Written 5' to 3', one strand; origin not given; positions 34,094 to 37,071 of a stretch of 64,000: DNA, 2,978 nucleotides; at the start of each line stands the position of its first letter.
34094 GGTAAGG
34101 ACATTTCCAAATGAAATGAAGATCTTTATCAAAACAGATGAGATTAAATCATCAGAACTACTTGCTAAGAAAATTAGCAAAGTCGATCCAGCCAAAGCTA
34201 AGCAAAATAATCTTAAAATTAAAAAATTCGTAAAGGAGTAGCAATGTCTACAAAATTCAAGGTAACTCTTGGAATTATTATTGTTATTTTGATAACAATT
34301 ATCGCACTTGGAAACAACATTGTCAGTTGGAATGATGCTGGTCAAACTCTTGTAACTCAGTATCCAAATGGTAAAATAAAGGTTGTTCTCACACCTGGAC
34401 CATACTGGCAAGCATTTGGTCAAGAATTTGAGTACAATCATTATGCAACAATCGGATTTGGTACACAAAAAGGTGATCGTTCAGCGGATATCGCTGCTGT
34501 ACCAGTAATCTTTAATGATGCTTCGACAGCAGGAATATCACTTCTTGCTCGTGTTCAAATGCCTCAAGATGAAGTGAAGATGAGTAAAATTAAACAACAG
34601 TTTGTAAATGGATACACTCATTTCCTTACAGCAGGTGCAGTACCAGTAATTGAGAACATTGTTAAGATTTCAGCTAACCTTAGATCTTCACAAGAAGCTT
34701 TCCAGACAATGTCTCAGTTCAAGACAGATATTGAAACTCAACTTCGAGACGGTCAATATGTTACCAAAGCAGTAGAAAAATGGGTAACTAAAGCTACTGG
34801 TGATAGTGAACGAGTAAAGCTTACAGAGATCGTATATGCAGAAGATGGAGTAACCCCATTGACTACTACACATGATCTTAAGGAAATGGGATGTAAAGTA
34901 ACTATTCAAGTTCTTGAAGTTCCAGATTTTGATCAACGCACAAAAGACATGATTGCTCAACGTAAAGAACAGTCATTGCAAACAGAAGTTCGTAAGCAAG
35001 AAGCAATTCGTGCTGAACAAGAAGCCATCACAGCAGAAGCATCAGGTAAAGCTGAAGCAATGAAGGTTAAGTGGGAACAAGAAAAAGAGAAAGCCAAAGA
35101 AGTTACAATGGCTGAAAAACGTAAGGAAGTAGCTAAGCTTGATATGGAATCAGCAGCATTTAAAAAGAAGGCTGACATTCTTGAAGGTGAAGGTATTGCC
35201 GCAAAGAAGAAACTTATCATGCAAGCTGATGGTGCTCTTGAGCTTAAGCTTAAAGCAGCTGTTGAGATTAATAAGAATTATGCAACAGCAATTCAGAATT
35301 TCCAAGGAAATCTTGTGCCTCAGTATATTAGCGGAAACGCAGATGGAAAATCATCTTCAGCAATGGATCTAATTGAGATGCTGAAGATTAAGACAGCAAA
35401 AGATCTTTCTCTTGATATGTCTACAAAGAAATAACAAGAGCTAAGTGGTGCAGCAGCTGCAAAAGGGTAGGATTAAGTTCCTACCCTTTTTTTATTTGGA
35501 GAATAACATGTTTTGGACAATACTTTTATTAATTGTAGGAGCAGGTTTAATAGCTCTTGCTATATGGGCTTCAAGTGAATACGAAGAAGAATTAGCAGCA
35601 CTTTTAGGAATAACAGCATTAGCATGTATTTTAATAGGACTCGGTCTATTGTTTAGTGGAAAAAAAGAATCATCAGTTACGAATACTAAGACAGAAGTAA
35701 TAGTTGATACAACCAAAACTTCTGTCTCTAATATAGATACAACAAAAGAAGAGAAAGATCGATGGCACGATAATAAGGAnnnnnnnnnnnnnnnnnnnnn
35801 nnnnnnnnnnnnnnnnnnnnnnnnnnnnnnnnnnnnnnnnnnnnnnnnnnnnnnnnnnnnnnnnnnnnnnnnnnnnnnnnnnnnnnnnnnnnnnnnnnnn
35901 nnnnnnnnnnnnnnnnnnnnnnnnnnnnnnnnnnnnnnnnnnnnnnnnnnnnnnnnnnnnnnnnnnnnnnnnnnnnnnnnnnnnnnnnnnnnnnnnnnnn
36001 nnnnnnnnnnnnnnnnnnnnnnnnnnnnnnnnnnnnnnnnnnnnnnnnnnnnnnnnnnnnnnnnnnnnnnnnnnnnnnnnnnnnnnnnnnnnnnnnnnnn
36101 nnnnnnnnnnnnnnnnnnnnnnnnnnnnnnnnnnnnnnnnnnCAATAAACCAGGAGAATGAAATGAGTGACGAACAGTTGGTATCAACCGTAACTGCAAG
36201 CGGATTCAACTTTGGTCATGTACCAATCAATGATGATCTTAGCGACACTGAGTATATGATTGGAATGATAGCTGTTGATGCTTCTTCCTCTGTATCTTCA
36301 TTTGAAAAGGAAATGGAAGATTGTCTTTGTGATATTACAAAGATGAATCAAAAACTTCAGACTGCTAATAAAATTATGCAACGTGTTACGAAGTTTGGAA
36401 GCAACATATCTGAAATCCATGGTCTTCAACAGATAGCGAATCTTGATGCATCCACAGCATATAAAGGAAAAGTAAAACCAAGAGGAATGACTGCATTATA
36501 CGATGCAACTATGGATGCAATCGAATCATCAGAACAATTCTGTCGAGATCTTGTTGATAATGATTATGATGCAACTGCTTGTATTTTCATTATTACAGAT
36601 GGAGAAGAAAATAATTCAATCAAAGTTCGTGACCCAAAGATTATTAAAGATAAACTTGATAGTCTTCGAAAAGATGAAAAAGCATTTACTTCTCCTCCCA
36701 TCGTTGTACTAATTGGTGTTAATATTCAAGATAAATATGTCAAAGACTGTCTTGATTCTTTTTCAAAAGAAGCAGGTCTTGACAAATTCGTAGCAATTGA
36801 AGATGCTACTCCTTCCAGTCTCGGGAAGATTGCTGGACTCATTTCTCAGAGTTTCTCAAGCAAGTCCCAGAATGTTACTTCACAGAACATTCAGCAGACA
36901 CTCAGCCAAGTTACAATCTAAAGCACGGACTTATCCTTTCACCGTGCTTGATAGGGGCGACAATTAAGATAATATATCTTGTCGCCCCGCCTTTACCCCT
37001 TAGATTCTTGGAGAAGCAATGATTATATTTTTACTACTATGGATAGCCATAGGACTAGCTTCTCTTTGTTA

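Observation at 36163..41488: TerY-P-like triad: vWA protein, PP2C phosphatase and eukaryotic-like Ser/Thr kinase, adjacent to an SPFH/band-7 membrane protein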

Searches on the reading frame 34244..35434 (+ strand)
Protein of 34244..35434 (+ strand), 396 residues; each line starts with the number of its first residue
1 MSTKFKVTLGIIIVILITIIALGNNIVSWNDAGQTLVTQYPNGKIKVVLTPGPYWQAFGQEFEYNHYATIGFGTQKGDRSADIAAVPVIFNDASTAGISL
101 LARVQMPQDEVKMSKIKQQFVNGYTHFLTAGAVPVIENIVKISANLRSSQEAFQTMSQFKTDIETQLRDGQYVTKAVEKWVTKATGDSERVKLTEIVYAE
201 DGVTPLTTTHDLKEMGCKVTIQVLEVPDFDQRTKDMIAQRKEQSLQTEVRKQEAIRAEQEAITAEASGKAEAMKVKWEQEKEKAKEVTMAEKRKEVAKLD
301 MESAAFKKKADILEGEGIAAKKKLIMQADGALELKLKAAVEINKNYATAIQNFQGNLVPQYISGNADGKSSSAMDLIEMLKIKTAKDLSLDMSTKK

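Call 3: search_protein_families(library=pfam, proteins=[window:34244-35434:+], max_evalue=0.01)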
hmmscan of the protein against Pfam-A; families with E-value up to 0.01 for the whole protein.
window:34244-35434:+ (396 aa): 0 families

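Call 4: search_protein_families(library=phrogs, proteins=[window:34244-35434:+], max_evalue=0.01)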
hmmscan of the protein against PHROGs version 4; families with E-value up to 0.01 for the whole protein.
window:34244-35434:+ (396 aa): 1 family
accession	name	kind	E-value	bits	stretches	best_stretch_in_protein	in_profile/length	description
phrog_11908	-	unknown function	2.8e-43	149.3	1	6-392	6-427/430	-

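Call 6: search_protein_families(library=ncbifam, proteins=[window:34244-35434:+], max_evalue=0.1)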
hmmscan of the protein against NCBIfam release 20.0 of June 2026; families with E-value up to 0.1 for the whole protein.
window:34244-35434:+ (396 aa): 0 families

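Call 7: search_protein_families(library=padloc, proteins=[window:34244-35434:+], max_evalue=0.1)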
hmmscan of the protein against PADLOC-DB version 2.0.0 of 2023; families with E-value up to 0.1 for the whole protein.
window:34244-35434:+ (396 aa): 0 families

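Call 30: search_solved_structures(query=window:34244-35434:+, max_evalue=10, show_alignments=1)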
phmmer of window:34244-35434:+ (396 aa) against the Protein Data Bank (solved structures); distinct sequences matched with E-value up to 10: 6.
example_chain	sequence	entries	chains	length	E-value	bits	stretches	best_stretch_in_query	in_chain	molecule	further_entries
3a5t_A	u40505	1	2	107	0.15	14.6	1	242-316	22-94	Transcription factor MafG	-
7x5e_A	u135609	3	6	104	0.24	13.9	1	242-316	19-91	Transcription factor MafG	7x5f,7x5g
2wty_A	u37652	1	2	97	1.1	11.8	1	249-316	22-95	TRANSCRIPTION FACTOR MAFB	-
5h0y_A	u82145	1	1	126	1.2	11.6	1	31-97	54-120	Transthyretin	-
5cr1_A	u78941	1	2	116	1.6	11.2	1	31-96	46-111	Transthyretin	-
11dr_A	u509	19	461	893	9.1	8.7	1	220-329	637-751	Major vault protein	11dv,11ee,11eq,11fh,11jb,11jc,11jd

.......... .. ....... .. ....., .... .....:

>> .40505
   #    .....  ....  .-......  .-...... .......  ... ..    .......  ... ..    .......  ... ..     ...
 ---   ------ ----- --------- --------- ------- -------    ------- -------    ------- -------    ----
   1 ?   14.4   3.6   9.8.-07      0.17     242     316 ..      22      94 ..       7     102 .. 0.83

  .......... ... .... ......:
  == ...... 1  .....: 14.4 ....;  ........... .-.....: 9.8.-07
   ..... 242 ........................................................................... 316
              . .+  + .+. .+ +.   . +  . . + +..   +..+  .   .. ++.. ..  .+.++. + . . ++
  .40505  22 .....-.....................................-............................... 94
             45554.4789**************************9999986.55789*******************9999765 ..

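Call 49: find_encoding_contigs(protein=window:34244-35434:+, flank=10000, max_places=3)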
Protein window:34244-35434:+ (396 aa): no gene with exactly this product is on record in the collection.

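Call 87: search_dna_similar(query=window:34244-35434:+, collection=phages, mode=protein, max_rows=25, max_evalue=0.001)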
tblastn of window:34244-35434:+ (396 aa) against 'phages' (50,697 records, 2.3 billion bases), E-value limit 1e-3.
Records with a match: 40; places in all: 40; records where one place covers at least 80% of the query: 37.
Best place of each record, by identity: <60% 40.
By first word of the organism name: Bacteroides 19; Vibrio 15; Pseudomonas 2; Aeromonas 2; uncultured 1; Kehishuvirus 1.
By host as written in the record: Bacteroides intestinalis DSM 108646 17; Vibrio harveyi BAA-1116 6; Vibrio parahaemolyticus ATCC 33844 3; Bacteroides intestinalis APC919/174 2; Vibrio campbellii BB120 2; Vibrio anguillarum PF4 2; - 1; Bacteroides cellulosilyticus 1; and 6 more.
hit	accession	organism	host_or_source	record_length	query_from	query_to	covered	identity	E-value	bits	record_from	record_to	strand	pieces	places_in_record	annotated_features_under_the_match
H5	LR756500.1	uncultured phage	metagenomic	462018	21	396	95%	34.0%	6e-44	169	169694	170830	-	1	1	record has no annotation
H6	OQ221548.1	Bacteroides phage PhiCrAssBcn13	Bacteroides intestinalis DSM 108646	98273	29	379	89%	30.5%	7e-18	92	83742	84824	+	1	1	SPFH-domain/band7-family protein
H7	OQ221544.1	Bacteroides phage PhiCrAssBcn9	Bacteroides intestinalis DSM 108646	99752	29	379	89%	30.5%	7e-18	92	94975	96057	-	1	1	SPFH-domain/band7-family protein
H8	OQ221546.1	Bacteroides phage PhiCrAssBcn11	Bacteroides intestinalis DSM 108646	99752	29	379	89%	30.5%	7e-18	92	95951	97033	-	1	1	SPFH-domain/band7-family protein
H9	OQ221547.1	Bacteroides phage PhiCrAssBcn12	Bacteroides intestinalis DSM 108646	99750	29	379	89%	30.5%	7e-18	92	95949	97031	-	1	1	SPFH-domain/band7-family protein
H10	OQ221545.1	Bacteroides phage PhiCrAssBcn10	Bacteroides intestinalis DSM 108646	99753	29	379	89%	30.5%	7e-18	92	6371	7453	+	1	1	SPFH-domain/band7-family protein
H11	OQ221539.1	Bacteroides phage PhiCrAssBcn4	Bacteroides intestinalis DSM 108646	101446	29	379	89%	30.2%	4e-18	92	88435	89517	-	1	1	SPFH-domain/band7-family protein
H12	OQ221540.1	Bacteroides phage PhiCrAssBcn5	Bacteroides intestinalis DSM 108646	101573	29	379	89%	30.2%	4e-18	92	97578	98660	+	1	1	SPFH-domain/band7-family protein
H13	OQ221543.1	Bacteroides phage PhiCrAssBcn8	Bacteroides intestinalis DSM 108646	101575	29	379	89%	30.2%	4e-18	92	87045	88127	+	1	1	SPFH-domain/band7-family protein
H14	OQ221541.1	Bacteroides phage PhiCrAssBcn6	Bacteroides intestinalis DSM 108646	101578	29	379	89%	30.2%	4e-18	92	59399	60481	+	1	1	SPFH-domain/band7-family protein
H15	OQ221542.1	Bacteroides phage PhiCrAssBcn7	Bacteroides intestinalis DSM 108646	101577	29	379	89%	30.2%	4e-18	92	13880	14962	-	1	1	SPFH-domain/band7-family protein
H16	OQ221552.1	Bacteroides phage PhiCrAssBcn17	Bacteroides intestinalis DSM 108646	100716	29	379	89%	30.2%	1e-17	91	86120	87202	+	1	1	SPFH-domain/band7-family protein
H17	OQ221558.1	Bacteroides phage PhiCrAssBcn23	Bacteroides intestinalis DSM 108646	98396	29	379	89%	30.0%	5e-18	92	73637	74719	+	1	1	SPFH-domain/band7-family protein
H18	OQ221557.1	Bacteroides phage PhiCrAssBcn22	Bacteroides intestinalis DSM 108646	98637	29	379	89%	30.0%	5e-18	92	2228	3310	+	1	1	SPFH-domain/band7-family protein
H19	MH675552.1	Bacteroides phage crAss001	Bacteroides intestinalis APC919/174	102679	29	379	89%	30.0%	7e-18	92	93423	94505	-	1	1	SPFH-domain/band7-family protein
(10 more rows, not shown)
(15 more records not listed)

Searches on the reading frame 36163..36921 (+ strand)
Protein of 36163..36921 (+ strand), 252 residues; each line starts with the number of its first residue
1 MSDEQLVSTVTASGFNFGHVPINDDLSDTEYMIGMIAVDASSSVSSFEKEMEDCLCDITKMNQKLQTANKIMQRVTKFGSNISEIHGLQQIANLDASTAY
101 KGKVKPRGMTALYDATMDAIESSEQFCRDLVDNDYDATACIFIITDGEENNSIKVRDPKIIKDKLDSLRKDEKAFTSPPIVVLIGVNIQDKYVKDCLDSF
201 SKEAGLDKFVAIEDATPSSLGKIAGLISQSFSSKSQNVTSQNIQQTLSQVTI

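Call 3: search_protein_families(library=pfam, proteins=[window:36163-36921:+], max_evalue=0.01)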
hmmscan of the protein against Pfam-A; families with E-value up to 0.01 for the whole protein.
window:36163-36921:+ (252 aa): 0 families

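Call 4: search_protein_families(library=phrogs, proteins=[window:36163-36921:+], max_evalue=0.01)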
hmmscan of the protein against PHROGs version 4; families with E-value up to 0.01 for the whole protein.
window:36163-36921:+ (252 aa): 2 families
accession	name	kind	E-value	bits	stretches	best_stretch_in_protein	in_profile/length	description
phrog_7371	-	unknown function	1.5e-10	42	1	36-153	11-114/204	-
phrog_26613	-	unknown function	2.8e-05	24.6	1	36-167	17-150/345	-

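Call 6: search_protein_families(library=ncbifam, proteins=[window:36163-36921:+], max_evalue=0.1)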
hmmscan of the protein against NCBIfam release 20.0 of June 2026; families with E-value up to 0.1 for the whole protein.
window:36163-36921:+ (252 aa): 0 families

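Call 7: search_protein_families(library=padloc, proteins=[window:36163-36921:+], max_evalue=0.1)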
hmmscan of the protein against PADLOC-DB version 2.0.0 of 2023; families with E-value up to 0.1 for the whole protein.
window:36163-36921:+ (252 aa): 0 families

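Call 19: find_homologous_proteins(query=window:36163-36921:+, max_evalue=0.001)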
Query window:36163-36921:+ (252 aa): 47 proteins with E <= 0.001 among 708 candidates.
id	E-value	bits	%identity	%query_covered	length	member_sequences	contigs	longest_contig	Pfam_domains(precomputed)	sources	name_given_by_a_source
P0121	9.4e-117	407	100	76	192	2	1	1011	-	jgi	jgi:hypothetical protein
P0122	7.3e-98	345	66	99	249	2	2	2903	-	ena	-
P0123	2.3e-95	337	64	99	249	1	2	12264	-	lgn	-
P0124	2.4e-95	337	64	100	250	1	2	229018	-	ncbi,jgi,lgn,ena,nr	ncbi:MAG: hypothetical protein M0R17_05050 [Candidatus Omnitrophica bacterium]|jgi:hypothetical prot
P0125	1.1e-94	334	63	99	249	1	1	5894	-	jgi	-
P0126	3.6e-92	326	65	99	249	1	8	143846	-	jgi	jgi:hypothetical protein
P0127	1.1e-89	318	62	99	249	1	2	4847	-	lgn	-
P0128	3.2e-89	317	61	99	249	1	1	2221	-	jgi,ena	-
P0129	1.0e-88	315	61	99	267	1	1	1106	-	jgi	jgi:hypothetical protein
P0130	1.3e-88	315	61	99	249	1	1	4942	-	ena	-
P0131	3.2e-88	313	62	99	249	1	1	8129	-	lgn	-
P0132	2.9e-79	284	56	100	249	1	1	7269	-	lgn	-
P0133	8.7e-77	276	59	89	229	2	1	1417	-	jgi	jgi:hypothetical protein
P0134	8.6e-68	247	50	100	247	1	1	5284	-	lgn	-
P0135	2.3e-66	242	50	99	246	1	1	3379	-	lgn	-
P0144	3.0e-38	150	38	95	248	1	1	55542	PF00092.35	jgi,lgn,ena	-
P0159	7.8e-32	129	33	95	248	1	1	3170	PF00092.35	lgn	-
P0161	1.4e-18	86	33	68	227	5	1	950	PF00092.35,PF13519.13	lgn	-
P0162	8.8e-17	80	31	94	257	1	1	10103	PF00092.35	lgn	-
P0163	1.5e-16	79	30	77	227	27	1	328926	PF00092.35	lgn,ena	-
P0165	1.5e-6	46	34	52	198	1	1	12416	PF00092.35,PF13519.13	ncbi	-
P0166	3.5e-5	42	32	46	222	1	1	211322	PF00092.35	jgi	jgi:hypothetical protein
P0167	4.8e-4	38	31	52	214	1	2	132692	PF00092.35,PF13519.13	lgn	-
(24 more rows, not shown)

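Call 21: search_solved_structures(query=A1, max_evalue=0.01, show_alignments=1)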
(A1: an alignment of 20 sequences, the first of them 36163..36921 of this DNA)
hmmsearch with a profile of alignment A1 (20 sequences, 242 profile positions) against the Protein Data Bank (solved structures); distinct sequences matched with E-value up to 0.01: 3.
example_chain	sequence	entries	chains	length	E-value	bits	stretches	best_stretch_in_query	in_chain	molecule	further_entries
7eyd_09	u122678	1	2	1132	5.8e-05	25.9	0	90-127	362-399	Phycobiliprotein ApcE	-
8wql_BB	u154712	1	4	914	0.00015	24.5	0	85-127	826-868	LCM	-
7ext_03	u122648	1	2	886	0.00043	23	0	92-127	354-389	Phycobiliprotein ApcE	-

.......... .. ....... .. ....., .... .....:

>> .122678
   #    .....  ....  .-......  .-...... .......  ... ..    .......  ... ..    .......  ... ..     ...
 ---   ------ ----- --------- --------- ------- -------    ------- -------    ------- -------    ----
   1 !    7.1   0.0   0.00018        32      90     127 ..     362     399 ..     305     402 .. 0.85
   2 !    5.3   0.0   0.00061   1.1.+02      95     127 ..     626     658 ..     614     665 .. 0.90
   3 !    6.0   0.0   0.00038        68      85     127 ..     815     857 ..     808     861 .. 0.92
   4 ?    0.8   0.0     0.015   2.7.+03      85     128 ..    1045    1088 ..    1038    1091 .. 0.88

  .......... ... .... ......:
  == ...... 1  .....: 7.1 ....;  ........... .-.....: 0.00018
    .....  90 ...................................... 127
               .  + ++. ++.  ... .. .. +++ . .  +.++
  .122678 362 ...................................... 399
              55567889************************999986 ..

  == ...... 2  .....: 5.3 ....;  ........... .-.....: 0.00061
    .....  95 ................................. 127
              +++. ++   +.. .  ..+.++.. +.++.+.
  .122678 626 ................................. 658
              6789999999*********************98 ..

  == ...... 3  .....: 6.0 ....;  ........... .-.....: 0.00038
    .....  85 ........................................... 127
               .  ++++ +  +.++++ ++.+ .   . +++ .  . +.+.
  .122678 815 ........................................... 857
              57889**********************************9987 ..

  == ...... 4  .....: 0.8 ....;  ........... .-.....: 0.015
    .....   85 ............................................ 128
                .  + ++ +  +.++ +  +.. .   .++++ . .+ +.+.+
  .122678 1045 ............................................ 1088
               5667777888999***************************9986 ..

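Call 22: search_protein_families(library=pfam, alignment_id=A1, max_evalue=0.01)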
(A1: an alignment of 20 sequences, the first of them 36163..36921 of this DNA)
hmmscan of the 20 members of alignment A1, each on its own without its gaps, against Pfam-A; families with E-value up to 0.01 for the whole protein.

A. member 1, window:36163-36921:+ (252 aa): 0 families

B. families by the number of members that match (of 20 scanned): 5 families
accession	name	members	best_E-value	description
PF00092.34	VWA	6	1.2e-09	von Willebrand factor type A domain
PF13519.12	VWA_2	6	1.3e-05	von Willebrand factor type A domain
PF20782.3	TssR_VWA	2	0.00043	TssR protein VWA domain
PF12632.12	Vezatin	1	0.0024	Mysoin-binding motif of peroxisomes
PF04168.17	Alpha-E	1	0.0051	A predicted alpha-helical domain with a conserved ER motif.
